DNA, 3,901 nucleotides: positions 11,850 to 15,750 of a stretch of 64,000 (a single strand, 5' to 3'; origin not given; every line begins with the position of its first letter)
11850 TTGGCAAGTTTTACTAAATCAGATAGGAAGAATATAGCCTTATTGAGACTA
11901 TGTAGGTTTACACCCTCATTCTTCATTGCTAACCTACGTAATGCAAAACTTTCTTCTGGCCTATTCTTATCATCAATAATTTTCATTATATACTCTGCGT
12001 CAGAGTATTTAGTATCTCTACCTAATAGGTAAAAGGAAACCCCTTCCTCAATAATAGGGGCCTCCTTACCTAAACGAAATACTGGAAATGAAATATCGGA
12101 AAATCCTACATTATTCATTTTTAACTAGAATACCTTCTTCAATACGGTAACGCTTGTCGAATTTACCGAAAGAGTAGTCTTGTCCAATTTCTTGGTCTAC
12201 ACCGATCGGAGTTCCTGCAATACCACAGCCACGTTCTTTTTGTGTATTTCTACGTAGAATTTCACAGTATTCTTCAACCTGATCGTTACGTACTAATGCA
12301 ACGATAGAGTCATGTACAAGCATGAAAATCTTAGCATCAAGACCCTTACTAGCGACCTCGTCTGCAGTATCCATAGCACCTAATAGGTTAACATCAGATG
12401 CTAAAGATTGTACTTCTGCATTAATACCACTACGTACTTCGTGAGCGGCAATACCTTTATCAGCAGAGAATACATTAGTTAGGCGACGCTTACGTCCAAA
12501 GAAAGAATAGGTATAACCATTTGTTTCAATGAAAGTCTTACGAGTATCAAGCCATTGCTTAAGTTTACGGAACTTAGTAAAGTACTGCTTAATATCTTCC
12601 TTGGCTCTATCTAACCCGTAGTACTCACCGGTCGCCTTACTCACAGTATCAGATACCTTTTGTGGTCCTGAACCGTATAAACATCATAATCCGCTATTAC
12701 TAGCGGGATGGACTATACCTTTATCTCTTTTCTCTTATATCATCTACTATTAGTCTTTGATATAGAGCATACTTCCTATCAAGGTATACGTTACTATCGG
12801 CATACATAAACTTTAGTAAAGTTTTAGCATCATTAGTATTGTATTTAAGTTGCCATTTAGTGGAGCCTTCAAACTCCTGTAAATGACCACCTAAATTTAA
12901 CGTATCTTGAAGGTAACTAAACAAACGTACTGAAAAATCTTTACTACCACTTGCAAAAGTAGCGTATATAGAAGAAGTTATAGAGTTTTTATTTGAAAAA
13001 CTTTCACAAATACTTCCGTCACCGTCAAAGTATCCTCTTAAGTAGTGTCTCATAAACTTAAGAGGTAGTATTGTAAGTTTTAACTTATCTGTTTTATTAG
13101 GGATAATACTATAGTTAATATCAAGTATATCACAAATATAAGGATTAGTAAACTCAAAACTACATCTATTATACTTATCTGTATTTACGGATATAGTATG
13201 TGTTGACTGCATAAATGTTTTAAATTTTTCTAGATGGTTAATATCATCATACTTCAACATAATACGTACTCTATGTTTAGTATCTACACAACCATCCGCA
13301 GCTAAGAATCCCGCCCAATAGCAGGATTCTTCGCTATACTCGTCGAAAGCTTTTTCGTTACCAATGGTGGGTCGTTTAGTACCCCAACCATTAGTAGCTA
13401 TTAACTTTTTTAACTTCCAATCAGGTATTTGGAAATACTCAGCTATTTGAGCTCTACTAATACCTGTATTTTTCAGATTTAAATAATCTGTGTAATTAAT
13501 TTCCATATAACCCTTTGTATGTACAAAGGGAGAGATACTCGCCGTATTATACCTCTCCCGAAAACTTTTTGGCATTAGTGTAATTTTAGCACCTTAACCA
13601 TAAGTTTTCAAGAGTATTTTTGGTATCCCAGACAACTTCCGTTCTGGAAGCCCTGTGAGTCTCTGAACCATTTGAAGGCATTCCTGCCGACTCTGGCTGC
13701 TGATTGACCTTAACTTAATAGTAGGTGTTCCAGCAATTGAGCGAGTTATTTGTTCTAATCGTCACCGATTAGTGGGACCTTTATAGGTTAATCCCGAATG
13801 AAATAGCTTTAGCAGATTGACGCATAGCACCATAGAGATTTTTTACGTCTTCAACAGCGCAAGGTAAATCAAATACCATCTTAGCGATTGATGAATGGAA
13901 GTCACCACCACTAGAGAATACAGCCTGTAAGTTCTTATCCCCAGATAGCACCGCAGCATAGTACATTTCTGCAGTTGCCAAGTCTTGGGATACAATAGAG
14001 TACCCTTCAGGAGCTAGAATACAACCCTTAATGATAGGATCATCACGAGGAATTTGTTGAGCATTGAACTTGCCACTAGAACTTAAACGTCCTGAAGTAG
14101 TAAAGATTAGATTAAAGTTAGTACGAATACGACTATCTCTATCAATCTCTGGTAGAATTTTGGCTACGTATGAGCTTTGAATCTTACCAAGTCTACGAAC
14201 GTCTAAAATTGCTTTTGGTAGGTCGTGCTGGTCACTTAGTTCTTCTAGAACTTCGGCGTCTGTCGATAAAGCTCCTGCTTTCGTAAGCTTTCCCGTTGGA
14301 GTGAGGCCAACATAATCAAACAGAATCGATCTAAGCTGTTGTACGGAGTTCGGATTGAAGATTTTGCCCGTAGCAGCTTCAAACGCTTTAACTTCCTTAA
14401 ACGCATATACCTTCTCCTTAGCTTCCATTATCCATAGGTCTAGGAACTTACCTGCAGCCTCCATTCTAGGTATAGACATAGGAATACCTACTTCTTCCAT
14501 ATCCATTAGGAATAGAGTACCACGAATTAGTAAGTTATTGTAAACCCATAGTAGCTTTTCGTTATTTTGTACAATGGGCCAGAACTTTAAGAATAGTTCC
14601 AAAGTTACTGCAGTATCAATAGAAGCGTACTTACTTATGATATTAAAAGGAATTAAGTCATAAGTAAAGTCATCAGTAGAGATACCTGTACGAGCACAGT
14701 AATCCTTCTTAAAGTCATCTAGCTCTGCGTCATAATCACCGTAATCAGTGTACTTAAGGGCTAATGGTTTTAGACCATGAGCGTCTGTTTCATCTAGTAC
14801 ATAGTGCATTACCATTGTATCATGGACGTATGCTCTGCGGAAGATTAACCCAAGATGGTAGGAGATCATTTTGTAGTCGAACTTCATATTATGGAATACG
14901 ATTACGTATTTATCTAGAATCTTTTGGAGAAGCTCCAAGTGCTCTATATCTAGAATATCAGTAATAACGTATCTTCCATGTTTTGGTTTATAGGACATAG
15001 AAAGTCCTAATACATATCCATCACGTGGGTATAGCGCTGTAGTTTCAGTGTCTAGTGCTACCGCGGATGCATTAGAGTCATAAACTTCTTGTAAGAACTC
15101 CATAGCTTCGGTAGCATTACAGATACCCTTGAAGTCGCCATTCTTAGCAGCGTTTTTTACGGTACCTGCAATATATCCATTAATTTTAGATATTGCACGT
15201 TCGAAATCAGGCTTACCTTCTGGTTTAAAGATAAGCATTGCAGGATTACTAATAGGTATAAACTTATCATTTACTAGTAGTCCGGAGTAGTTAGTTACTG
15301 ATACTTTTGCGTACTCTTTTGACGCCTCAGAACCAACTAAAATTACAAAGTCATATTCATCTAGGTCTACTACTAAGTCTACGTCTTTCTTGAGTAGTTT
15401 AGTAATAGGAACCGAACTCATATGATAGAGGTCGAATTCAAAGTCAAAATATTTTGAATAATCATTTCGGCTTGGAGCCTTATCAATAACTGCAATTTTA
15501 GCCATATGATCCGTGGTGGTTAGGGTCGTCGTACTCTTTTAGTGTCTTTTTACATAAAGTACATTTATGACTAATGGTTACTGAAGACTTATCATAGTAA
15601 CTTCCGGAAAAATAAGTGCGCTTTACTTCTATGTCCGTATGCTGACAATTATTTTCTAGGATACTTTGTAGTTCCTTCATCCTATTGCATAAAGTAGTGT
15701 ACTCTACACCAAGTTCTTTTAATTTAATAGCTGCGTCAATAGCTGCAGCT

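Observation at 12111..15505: DNA polymerase gene interrupted in motif B by a ~1.1-kb group I-like intron encoding a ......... homing endonuclease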

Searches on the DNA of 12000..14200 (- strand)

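Call 3: search_rna_families(source=window, start=12000, end=14200, threshold=evalue, max_evalue=1, show_alignments=3)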
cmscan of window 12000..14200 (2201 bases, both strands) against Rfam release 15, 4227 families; matches with E-value up to 1: 2.
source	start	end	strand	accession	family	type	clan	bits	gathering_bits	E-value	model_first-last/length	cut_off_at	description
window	13479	13799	-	RF00028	Intron_gpI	Intron;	-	28.6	50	8.8e-05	1-253/253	no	Group I catalytic intron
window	12690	12830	-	RF00028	Intron_gpI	Intron;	-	23.2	50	0.0038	1-253/253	no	Group I catalytic intron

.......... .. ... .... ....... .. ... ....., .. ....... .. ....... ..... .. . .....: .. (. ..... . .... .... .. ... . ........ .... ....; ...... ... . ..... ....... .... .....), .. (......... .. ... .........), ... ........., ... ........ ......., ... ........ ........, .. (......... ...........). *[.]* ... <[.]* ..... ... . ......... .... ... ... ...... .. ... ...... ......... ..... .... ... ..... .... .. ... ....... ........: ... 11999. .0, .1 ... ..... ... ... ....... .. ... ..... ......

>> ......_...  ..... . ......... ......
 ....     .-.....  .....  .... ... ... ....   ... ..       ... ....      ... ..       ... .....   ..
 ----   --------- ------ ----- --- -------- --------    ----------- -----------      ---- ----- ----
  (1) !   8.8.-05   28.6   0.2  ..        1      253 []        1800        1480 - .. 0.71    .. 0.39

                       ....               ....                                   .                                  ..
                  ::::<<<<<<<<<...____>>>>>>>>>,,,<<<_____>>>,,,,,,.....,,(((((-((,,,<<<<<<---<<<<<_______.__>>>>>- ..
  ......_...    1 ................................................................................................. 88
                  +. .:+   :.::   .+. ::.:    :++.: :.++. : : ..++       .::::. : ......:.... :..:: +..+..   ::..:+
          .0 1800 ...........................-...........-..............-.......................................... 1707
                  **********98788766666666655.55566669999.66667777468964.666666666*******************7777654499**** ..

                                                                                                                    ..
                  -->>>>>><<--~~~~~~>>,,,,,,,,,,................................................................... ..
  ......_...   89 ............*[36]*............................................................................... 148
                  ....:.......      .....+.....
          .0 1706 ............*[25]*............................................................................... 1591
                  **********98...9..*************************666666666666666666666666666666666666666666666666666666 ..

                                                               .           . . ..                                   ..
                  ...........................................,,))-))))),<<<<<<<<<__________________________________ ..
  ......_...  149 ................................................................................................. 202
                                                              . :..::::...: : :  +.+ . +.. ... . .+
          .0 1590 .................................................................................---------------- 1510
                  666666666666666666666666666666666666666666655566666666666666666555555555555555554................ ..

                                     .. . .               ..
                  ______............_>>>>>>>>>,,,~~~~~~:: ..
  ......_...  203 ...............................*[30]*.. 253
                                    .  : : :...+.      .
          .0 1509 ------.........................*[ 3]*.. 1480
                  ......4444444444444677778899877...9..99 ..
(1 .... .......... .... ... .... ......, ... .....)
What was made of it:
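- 12682..13790 (-): Group I intron of 1109 nt, subgroup IA-like. It begins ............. and ends ..GAUUAUGAUG, with a terminal G at 12682. Rfam half-hits at 13479-13799 and 12690-12830 (call 3).
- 13668..13746 (-): P3 5' strand (13746..13740, ACUCGCU) followed by the P4-P5-P6/P6a domain (13735..13668). Rfam alignment (call 3).
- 12682..12728 (-): 3' ribozyme part: P8 3' strand (12728..12723), J8/7, P7 3' strand (12714..12710), P9 hairpin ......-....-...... (12706..12691), and the terminal G at 12682. Rfam second half-hit (call 3).
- On Group I intron (Rfam RF00028): The window scores 28.6 and 23.2 bits as two half-hits (call 3), because an 800-nt ORF in L8 and an insert in L7.2 split the model.
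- Rfam Intron_gpI matches the 5' part (28.6 bits, E=8.8e-5) and the 3' part (23.2 bits, E=0.004) (call 3).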

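Call 9: search_dna_similar(query=window:12640-13830:-, collection=phages, mode=distant, max_rows=40, max_evalue=0.01)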
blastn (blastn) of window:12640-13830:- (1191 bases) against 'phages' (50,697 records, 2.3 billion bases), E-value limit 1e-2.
Records with a match: 61; places in all: 61; records where one place covers at least 80% of the query: 0.
Best place of each record, by identity: 90-95% 1; 80-90% 2; 60-80% 58.
By first word of the organism name: Staphylococcus 49; Salmonella 2; Listeria 2; Providencia 2; Escherichia 1; Bacillus 1; Silviavirus 1; Pseudoalteromonas 1; Enterococcus 1; Vibrio 1.
By host as written in the record: Staphylococcus aureus 22; Staphylococcus carnosus TM300 5; Staphylococcus aureus (phage propagation strain 47) 4; - 4; Listeria monocytogenes 2; Providencia sp. 2; Staphylococcus aureus subsp. aureus strain ATCC 25923 2; Staphylococcus aureus ATCC 25923 2; and 16 more.
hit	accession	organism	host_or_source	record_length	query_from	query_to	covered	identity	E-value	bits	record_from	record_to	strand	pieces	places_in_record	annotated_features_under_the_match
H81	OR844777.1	Escherichia phage ECO111 5-P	Escherichia coli O111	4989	7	206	17%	67.6%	9e-9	69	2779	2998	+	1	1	record has no annotation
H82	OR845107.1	Salmonella phage S.Hadar 4-5-1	Salmonella enterica subsp. enterica ...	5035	7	206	17%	67.6%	9e-9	69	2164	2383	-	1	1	record has no annotation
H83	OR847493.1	Listeria phage LM 4-11-1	Listeria monocytogenes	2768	7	206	17%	67.6%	9e-9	69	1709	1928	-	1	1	record has no annotation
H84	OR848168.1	Listeria phage LM 4-14-1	Listeria monocytogenes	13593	7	206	17%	67.6%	9e-9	69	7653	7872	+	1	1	record has no annotation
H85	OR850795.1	Salmonella phage S.Inf 5-2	Salmonella enterica subsp. enterica ...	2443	7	206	17%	67.6%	9e-9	69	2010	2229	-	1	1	record has no annotation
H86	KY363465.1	Providencia phage vB_PreS_PR1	Providencia sp.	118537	16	206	16%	67.3%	2e-5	58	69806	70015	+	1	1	DNA polymerase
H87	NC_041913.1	Providencia phage vB_PreS_PR1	Providencia sp.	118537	16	206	16%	67.3%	2e-5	58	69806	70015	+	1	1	DNA polymerase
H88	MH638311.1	Bacillus phage OmnioDeoPrimus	Bacillus thuringiensis DSM 350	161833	75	193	10%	71.3%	2e-4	55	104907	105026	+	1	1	161: DNA polymerase | 162: DNA polymerase II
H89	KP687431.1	Staphylococcus phage IME-SA1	Staphylococcus aureus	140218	731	815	7%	75.3%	2e-4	54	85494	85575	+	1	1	hypothetical protein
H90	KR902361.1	Staphylococcus phage IME-SA118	Staphylococcus aureus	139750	731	815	7%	75.3%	2e-4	54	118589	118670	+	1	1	hypothetical protein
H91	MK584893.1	Staphylococcus phage vBSM-A1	Staphylococcus aureus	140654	731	815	7%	75.3%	2e-4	54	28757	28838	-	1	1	hypothetical protein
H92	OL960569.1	Staphylococcus phage APTC_SA_12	Staphylococcus aureus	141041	731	815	7%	75.3%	2e-4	54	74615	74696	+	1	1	endonuclease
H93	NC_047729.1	Staphylococcus phage IME-SA1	Staphylococcus aureus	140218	731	815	7%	75.3%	2e-4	54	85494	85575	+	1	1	hypothetical protein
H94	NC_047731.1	Staphylococcus phage IME-SA118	Staphylococcus aureus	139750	731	815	7%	75.3%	2e-4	54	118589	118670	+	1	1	hypothetical protein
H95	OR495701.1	Staphylococcus phage CUB-M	Staphylococcus aureus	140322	731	815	7%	75.3%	2e-4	54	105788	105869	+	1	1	hypothetical protein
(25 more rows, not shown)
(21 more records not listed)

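Call 12: get_annotated_region(hit=H88, flank=3500)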
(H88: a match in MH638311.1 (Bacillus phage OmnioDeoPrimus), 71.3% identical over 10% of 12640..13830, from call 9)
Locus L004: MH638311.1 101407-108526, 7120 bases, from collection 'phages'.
description: Bacillus phage OmnioDeoPrimus, complete genome.
organism: Bacillus phage OmnioDeoPrimus (NCBI taxid 2301686)
taxonomy: Viruses; Duplodnaviria; Heunggongvirae; Uroviricota; Caudoviricetes; Herelleviridae; Bastillevirinae; Wphvirus
host: Bacillus thuringiensis DSM 350; source: soil; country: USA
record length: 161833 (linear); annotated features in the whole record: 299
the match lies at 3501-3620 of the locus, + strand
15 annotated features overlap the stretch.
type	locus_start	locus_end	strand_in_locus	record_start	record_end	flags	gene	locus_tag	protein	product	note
CDS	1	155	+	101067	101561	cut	156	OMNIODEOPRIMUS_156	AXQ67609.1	hypothetical protein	-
CDS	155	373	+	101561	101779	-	157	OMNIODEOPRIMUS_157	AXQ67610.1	hypothetical protein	-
CDS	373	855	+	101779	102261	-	158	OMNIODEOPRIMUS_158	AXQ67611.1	hypothetical protein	-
CDS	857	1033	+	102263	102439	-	159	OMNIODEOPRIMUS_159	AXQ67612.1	transcription factor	-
CDS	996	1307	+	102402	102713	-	160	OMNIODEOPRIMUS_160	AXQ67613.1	hypothetical protein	-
CDS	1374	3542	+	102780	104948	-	161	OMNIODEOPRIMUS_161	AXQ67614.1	DNA polymerase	-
CDS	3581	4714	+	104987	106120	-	162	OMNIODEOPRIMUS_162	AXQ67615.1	DNA polymerase II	-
CDS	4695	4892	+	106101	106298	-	163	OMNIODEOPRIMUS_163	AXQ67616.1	hypothetical protein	-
CDS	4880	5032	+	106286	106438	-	164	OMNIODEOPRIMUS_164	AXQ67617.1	hypothetical protein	-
CDS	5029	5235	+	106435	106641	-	165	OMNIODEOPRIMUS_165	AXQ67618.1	hypothetical protein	-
CDS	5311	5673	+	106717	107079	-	166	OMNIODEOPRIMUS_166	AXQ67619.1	hypothetical protein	-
CDS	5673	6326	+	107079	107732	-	167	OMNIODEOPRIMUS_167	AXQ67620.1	hypothetical protein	-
CDS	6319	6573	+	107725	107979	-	168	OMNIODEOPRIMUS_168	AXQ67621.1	hypothetical protein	-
CDS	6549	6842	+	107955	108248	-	169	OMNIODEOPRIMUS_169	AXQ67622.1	hypothetical protein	-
CDS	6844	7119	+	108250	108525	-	170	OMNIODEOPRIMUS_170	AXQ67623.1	hypothetical protein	-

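Call 14: search_rna_families(sources=[L002, L003, L004, L005], threshold=evalue, max_evalue=0.01, show_alignments=2)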
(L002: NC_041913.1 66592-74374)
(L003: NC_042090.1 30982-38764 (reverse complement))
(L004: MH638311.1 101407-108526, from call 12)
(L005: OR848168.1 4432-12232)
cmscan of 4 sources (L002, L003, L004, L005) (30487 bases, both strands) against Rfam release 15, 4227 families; matches with E-value up to 0.01: 3.
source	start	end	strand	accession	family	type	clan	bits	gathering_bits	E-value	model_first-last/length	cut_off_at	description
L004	3476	3689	+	RF00028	Intron_gpI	Intron;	-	86.1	50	7.5e-21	1-253/253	no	Group I catalytic intron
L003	3263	3504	+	RF00028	Intron_gpI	Intron;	-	34.3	50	2.4e-05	1-253/253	no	Group I catalytic intron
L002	3262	3526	+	RF00028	Intron_gpI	Intron;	-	25.6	50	0.0099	1-253/253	no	Group I catalytic intron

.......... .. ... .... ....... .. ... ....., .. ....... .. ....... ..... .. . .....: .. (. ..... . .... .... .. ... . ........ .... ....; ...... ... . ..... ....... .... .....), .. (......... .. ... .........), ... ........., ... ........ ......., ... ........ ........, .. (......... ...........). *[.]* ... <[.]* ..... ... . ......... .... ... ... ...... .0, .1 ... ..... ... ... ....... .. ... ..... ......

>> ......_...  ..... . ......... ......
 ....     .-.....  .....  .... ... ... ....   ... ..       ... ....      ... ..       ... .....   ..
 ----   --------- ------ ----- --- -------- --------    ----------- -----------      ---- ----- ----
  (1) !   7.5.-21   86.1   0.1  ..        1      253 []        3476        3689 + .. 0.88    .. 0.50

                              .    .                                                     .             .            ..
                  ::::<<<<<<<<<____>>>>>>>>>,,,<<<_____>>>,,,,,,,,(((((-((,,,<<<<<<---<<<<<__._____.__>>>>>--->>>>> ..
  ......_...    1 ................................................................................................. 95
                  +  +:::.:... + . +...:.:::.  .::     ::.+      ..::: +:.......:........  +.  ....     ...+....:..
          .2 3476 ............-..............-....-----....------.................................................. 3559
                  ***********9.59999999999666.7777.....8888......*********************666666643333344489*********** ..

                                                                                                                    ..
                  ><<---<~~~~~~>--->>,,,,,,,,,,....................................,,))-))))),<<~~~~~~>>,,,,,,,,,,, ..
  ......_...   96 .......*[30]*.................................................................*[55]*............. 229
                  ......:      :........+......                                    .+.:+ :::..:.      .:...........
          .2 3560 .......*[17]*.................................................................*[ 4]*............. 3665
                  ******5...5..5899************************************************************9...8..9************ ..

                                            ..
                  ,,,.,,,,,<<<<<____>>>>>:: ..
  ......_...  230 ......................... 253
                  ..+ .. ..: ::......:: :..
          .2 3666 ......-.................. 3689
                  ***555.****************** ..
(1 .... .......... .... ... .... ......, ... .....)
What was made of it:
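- Tried and rejected: My first assignment of P8 to the local hairpin before the ORF start, which is where Rfam placed it in PM135 (call 14): rejected.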

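Call 30: search_rna_families(sources=[L006, L007, L008, L009, L010], threshold=evalue, max_evalue=0.01)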
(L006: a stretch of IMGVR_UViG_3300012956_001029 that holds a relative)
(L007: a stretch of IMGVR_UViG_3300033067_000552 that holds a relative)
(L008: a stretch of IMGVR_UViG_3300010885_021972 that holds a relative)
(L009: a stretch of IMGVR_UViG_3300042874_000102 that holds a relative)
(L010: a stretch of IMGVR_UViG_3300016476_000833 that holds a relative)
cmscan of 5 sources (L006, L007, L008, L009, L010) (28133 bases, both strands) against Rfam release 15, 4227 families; matches with E-value up to 0.01: 6.
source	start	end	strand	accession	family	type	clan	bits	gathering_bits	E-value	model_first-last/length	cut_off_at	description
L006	5466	5728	+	RF00028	Intron_gpI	Intron;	-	42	50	1.1e-07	1-253/253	no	Group I catalytic intron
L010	260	511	+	RF00028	Intron_gpI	Intron;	-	37.5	50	2.4e-06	1-253/253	no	Group I catalytic intron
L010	2806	3064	+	RF00028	Intron_gpI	Intron;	-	36.7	50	4.2e-06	1-253/253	no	Group I catalytic intron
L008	2707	2993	+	RF00028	Intron_gpI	Intron;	-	33.7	50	3.3e-05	1-253/253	no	Group I catalytic intron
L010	1230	1370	+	RF00028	Intron_gpI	Intron;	-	28.8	50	0.00098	1-253/253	no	Group I catalytic intron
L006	2173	2470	+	RF00028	Intron_gpI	Intron;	-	27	50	0.0033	1-253/253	no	Group I catalytic intron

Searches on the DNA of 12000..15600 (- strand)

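Call 4: search_dna_similar(query=window:12000-15600:-, collection=phages, mode=near, max_rows=40)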
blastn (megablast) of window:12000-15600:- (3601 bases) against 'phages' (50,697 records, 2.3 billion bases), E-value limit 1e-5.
No match.
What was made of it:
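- Tried and rejected: Near-identity search of the 3.6-kb region against 50,697 phage records found nothing (call 4).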

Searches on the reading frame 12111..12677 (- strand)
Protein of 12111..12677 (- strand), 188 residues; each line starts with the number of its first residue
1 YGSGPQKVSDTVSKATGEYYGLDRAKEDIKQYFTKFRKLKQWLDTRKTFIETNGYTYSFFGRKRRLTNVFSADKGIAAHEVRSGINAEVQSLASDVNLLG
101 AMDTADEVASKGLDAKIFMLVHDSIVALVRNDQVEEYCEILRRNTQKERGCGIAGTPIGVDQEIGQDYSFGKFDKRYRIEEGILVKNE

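Call 5: search_protein_families(library=pfam, proteins=[window:12111-12677:-], max_evalue=0.01)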
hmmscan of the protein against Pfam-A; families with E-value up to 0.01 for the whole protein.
window:12111-12677:- (188 aa): 1 family
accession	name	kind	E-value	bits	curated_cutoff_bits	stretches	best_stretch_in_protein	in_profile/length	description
PF00476.26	DNA_pol_A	-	1.7e-22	80.3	34.3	1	21-168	233-379/381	DNA polymerase family A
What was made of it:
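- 12111..12681 (-): DNA polymerase exon 2. It starts U UUA UAC GGU (completing Ile, then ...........) and includes the stop codon. Pfam DNA_pol_A positions 233-379/381 (call 5).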
